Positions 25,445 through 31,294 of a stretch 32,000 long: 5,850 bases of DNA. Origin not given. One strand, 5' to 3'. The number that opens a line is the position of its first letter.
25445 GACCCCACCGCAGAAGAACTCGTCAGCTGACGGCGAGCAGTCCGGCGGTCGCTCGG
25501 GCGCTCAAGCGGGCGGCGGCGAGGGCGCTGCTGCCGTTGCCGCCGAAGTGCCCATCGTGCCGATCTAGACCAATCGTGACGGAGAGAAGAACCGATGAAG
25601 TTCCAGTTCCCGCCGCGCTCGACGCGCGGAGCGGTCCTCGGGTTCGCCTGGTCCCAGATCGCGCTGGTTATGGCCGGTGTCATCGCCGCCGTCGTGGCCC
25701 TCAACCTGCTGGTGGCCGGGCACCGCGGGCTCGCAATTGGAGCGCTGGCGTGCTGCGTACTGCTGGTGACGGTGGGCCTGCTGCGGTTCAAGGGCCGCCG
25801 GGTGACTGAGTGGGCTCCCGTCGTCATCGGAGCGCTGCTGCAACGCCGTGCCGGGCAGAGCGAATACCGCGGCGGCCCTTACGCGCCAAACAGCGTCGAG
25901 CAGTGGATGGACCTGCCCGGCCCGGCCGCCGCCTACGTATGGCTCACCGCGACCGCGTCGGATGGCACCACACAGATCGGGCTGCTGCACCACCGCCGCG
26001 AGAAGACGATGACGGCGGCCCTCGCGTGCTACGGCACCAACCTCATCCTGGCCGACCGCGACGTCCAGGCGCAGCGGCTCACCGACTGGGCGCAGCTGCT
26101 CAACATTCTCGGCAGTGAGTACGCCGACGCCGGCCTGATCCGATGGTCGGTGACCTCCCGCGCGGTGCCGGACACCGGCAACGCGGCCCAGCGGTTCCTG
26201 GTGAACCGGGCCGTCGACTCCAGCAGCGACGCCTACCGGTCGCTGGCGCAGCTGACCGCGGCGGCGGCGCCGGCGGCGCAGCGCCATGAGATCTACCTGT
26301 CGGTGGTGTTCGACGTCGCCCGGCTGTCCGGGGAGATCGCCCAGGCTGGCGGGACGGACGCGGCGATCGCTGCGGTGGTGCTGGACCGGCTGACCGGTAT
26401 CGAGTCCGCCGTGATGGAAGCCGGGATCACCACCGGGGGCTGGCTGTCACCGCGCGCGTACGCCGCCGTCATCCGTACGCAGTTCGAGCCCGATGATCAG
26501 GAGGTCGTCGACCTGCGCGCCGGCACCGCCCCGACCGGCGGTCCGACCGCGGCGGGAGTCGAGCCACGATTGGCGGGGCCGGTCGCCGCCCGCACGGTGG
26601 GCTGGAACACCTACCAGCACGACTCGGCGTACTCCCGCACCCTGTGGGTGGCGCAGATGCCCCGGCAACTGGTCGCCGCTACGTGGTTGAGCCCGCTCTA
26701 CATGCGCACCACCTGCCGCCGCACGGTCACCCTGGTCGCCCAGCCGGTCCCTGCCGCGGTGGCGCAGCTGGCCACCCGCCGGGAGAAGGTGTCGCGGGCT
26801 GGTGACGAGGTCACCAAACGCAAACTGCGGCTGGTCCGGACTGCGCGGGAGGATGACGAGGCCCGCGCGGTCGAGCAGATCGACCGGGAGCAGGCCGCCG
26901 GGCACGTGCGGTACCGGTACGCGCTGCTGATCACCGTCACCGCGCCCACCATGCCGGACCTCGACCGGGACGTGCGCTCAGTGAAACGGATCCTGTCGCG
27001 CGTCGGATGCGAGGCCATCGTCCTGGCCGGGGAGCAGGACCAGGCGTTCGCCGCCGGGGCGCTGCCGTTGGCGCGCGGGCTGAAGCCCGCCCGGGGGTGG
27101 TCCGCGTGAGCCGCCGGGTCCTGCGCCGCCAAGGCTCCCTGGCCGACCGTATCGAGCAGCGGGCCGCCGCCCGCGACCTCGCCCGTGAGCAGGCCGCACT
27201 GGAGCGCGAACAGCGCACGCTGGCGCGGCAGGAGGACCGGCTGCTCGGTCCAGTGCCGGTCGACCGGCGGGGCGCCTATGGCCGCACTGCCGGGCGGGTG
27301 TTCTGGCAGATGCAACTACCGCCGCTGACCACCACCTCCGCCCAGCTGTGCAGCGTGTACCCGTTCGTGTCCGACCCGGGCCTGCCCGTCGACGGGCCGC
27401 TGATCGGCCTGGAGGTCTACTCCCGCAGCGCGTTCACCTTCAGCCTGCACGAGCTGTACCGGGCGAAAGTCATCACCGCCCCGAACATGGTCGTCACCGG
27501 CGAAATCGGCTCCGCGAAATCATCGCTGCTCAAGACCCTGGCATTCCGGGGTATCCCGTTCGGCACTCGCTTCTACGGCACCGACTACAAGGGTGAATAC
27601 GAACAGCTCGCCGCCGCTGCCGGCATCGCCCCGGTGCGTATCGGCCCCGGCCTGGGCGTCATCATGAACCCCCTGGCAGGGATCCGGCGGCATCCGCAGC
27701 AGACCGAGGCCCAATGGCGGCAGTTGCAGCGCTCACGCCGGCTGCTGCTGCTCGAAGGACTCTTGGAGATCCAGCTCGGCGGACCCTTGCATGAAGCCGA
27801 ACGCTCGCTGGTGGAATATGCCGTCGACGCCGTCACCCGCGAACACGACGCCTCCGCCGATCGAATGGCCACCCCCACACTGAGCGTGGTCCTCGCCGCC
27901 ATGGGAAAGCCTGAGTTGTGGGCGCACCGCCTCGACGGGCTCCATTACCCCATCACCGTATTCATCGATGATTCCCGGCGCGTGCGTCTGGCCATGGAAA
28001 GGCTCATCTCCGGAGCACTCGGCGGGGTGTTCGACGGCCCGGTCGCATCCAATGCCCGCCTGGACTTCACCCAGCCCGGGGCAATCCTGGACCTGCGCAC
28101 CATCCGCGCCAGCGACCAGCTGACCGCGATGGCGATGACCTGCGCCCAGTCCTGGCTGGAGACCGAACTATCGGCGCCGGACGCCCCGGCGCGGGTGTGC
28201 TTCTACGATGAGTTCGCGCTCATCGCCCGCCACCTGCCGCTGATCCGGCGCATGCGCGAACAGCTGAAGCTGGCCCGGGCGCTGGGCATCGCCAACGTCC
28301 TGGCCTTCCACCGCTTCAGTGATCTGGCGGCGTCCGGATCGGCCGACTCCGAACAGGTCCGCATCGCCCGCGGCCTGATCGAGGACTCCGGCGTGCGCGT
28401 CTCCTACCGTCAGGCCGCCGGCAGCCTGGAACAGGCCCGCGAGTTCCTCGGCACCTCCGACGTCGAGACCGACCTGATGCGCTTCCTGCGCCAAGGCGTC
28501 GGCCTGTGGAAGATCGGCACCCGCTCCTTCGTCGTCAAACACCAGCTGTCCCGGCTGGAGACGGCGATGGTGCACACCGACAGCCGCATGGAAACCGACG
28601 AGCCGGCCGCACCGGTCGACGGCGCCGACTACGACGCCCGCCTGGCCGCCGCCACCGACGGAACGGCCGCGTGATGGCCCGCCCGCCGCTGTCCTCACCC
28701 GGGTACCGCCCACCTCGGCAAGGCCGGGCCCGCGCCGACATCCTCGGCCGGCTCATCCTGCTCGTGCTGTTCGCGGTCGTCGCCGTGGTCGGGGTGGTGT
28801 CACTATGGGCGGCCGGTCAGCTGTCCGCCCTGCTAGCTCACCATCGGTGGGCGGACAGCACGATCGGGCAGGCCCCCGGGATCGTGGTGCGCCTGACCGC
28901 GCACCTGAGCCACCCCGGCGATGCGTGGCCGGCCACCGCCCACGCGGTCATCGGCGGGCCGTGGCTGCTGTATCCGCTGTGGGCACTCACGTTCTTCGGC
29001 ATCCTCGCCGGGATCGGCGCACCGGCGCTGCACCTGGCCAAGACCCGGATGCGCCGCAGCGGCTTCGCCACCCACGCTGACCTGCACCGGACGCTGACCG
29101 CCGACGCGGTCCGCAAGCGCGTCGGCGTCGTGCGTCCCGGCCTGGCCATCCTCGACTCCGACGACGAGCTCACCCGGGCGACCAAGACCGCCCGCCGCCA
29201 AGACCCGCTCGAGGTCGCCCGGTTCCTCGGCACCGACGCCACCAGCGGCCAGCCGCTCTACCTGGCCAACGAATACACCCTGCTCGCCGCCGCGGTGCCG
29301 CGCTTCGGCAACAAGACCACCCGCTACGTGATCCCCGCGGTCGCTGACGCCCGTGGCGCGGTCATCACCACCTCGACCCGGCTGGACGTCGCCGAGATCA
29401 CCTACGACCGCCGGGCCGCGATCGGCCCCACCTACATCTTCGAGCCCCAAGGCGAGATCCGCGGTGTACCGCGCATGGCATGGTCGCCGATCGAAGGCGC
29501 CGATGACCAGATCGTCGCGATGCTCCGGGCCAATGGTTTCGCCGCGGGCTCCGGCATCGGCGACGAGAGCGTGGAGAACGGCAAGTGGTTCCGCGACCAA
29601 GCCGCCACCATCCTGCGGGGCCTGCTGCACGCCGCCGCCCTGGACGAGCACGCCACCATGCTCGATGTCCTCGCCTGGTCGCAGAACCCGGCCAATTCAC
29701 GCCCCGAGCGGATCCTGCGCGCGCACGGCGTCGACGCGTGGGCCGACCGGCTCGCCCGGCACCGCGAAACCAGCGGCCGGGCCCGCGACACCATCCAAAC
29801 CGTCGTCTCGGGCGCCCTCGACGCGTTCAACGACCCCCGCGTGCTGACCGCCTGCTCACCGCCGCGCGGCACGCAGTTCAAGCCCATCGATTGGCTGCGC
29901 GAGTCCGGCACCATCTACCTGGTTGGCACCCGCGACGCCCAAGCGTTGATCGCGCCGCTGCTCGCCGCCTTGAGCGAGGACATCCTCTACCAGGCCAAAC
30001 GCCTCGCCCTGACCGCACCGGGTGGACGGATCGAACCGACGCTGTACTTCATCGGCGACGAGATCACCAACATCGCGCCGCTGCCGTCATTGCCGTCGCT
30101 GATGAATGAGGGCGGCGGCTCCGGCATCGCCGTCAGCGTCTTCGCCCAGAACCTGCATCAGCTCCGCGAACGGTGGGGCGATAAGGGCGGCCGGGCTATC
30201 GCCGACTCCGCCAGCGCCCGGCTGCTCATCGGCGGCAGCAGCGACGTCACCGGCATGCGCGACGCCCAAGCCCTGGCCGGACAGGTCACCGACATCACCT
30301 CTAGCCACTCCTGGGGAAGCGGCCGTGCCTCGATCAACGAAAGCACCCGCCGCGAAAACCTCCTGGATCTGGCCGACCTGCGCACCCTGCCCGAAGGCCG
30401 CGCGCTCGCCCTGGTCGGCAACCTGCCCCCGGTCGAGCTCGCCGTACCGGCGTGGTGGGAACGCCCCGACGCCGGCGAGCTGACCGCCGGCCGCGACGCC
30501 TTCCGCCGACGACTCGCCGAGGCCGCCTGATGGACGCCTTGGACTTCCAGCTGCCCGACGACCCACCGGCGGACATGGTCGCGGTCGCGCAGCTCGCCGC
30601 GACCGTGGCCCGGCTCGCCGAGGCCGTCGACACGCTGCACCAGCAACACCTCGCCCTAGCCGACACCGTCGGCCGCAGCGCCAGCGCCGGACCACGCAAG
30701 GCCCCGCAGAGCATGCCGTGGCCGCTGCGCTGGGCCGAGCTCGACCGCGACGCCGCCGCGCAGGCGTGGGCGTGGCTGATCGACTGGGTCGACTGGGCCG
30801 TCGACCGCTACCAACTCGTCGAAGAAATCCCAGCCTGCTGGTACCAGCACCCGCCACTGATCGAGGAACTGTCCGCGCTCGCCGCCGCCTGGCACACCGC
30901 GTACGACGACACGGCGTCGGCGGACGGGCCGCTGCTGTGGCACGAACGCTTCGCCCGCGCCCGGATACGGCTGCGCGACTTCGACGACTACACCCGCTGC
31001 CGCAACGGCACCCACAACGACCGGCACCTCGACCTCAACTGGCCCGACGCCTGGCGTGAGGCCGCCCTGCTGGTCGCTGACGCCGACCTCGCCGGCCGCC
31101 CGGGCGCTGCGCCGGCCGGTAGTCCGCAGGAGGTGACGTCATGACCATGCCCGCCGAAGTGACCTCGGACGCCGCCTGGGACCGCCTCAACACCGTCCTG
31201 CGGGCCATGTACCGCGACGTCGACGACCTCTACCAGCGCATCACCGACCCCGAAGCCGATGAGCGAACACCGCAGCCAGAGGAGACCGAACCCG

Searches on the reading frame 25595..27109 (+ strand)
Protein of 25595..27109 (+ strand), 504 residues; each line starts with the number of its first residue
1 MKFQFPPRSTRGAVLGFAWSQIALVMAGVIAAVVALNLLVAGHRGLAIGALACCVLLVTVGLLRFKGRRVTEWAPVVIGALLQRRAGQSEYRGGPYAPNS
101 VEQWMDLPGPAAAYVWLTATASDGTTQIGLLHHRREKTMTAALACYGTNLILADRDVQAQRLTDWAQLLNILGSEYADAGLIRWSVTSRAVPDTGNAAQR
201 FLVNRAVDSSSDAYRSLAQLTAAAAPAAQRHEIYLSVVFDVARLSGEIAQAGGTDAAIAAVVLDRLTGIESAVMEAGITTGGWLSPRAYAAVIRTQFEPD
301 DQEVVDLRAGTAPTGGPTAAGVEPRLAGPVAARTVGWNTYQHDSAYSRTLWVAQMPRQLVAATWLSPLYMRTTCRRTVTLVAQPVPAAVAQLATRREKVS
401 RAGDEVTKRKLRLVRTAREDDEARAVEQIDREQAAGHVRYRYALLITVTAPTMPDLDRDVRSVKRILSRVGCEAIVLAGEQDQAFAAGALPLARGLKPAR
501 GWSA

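Call 9: search_protein_families(library=pfam, proteins=[window:25595-27109:+], max_evalue=0.01)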
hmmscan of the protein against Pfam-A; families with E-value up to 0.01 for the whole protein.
window:25595-27109:+ (504 aa): 0 families

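Call 50: search_protein_families(library=pfam, proteins=[window:25595-27109:+], max_evalue=5)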
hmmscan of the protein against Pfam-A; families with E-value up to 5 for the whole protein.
window:25595-27109:+ (504 aa): 0 families

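Call 51: search_protein_families(library=ncbifam, proteins=[window:25595-27109:+], max_evalue=0.01)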
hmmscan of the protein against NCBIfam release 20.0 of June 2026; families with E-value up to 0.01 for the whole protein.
window:25595-27109:+ (504 aa): 1 family
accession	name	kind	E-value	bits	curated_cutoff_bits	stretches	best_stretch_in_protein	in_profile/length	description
NF042935.1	SCO6880_fam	subfamily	9e-89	298.6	60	1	4-493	4-476/477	SCO6880 family protein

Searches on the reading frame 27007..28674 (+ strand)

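Call 9: search_protein_families(library=pfam, proteins=[window:27007-28674:+], max_evalue=0.01)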
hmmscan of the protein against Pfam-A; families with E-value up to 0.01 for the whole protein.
window:27007-28674:+ (555 aa): 0 families

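Call 50: search_protein_families(library=pfam, proteins=[window:27106-28674:+], max_evalue=5)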
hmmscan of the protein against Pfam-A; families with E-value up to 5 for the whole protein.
window:27106-28674:+ (522 aa): 2 families
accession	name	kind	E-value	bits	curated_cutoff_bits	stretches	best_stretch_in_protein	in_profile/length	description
PF10412.15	TrwB_AAD_bind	-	0.081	12.2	20.5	1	334-414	218-293/387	Type IV secretion-system coupling protein DNA-binding domain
PF13191.12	AAA_16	-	0.13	13.1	32.6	1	113-146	11-45/167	AAA ATPase domain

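Call 51: search_protein_families(library=ncbifam, proteins=[window:27106-28674:+], max_evalue=0.01)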
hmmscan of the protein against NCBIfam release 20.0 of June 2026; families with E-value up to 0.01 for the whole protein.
window:27106-28674:+ (522 aa): 3 families
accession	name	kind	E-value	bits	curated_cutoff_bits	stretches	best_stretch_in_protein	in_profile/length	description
NF045975.1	VirB4_plasma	equivalog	3.7e-06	24.9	590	1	76-191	469-581/894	Mbov_0397 family ICE element conjugal transfer ATPase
NF045971.1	conju_CD1110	equivalog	4.1e-05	22.1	325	1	119-265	410-551/752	VirB4-like conjugal transfer ATPase, CD1110 family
TIGR00929.1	VirB4_CagE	subfamily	0.0014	16.9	643.1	1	105-459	419-725/792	VirB4 family type IV secretion/conjugal transfer ATPase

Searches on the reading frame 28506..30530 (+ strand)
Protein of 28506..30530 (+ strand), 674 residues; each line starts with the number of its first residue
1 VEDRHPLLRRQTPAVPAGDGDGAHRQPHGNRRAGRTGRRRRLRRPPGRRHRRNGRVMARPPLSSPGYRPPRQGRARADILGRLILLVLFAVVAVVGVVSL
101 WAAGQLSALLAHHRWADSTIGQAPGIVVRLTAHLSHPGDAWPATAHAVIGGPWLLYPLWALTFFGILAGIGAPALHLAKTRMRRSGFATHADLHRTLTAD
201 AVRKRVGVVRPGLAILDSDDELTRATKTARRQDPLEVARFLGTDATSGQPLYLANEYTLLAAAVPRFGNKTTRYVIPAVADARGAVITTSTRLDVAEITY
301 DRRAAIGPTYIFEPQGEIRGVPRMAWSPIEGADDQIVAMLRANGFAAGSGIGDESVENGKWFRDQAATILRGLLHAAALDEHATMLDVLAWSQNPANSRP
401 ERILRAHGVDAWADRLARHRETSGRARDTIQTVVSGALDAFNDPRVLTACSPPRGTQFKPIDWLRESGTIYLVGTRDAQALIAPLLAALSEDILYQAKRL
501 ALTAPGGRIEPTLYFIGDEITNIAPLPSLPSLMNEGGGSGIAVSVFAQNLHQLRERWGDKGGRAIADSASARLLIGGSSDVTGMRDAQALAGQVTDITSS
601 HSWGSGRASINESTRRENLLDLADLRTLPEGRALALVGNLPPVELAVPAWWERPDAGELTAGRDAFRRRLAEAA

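Call 9: search_protein_families(library=pfam, proteins=[window:28506-30530:+], max_evalue=0.01)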
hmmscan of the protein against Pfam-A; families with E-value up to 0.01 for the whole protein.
window:28506-30530:+ (674 aa): 3 families
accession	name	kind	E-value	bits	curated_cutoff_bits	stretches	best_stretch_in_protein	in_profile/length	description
PF12696.13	TraG-D_C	-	9.5e-19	68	22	1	513-629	2-125/126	TraM recognition site of TraD and TraG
PF10412.15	TrwB_AAD_bind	-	1.5e-12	47.5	20.5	1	356-644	103-383/387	Type IV secretion-system coupling protein DNA-binding domain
PF02534.20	T4SS-DNA_transf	-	3.5e-10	39.8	20.1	1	265-655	52-450/468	Type IV secretory system Conjugative DNA transfer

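Call 51: search_protein_families(library=ncbifam, proteins=[window:28674-30530:+], max_evalue=0.01)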
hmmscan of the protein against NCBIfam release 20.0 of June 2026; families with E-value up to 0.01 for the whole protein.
window:28674-30530:+ (618 aa): 4 families
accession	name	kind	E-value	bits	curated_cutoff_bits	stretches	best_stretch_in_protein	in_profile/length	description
NF045973.1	conju_CD1115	equivalog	2e-15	56.6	250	1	370-588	210-429/442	VirD4-like conjugal transfer protein, CD1115 family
NF010394.0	PRK13822.1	subfamily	3.9e-05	22.6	443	0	445-515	467-538/643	conjugal transfer coupling protein TraG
TIGR02759.1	TraD_Ftype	equivalog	0.0043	15.9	521.35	1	456-591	408-549/566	type IV conjugative transfer system coupling protein TraD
TIGR03743.1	SXT_TraD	subfamily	0.0049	15.4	366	0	454-504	485-534/636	conjugative transfer system coupling protein TraD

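Call 65: find_encoding_contigs(protein=window:28674-30530:+, flank=10000, max_places=4)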
Protein window:28674-30530:+ (618 aa): 1 contig read that carries it; 1 place shown.
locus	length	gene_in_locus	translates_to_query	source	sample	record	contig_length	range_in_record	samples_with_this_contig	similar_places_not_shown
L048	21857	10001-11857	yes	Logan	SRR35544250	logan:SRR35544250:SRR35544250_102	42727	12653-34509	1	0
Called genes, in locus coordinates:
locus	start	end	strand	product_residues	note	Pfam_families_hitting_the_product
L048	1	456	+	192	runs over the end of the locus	-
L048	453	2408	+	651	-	PF13476:AAA_23 (weak)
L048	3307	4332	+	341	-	-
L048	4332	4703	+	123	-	-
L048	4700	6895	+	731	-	-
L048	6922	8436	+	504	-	-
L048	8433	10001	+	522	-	-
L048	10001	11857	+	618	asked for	PF02534:T4SS-DNA_transf, PF10412:TrwB_AAD_bind, PF12696:TraG-D_C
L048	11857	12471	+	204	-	-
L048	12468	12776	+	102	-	-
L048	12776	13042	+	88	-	-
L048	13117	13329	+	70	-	-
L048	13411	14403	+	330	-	PF26571:VldE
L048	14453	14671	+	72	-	-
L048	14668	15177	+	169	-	PF01047:MarR, PF12802:MarR_2 (weak)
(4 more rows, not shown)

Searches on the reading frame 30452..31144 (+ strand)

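Call 9: search_protein_families(library=pfam, proteins=[window:30452-31144:+], max_evalue=0.01)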
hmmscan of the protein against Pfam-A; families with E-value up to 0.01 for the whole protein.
window:30452-31144:+ (230 aa): 0 families

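Call 50: search_protein_families(library=pfam, proteins=[window:30530-31144:+], max_evalue=5)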
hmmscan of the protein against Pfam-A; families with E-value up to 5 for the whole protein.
window:30530-31144:+ (204 aa): 1 family
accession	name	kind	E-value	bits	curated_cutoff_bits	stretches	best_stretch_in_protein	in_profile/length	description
PF16259.10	DUF4913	-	0.52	10.9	25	1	103-145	31-71/104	Domain of unknown function (DUF4913)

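Call 51: search_protein_families(library=ncbifam, proteins=[window:30530-31144:+], max_evalue=0.01)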
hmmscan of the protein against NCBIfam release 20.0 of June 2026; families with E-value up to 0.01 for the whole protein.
window:30530-31144:+ (204 aa): 0 families
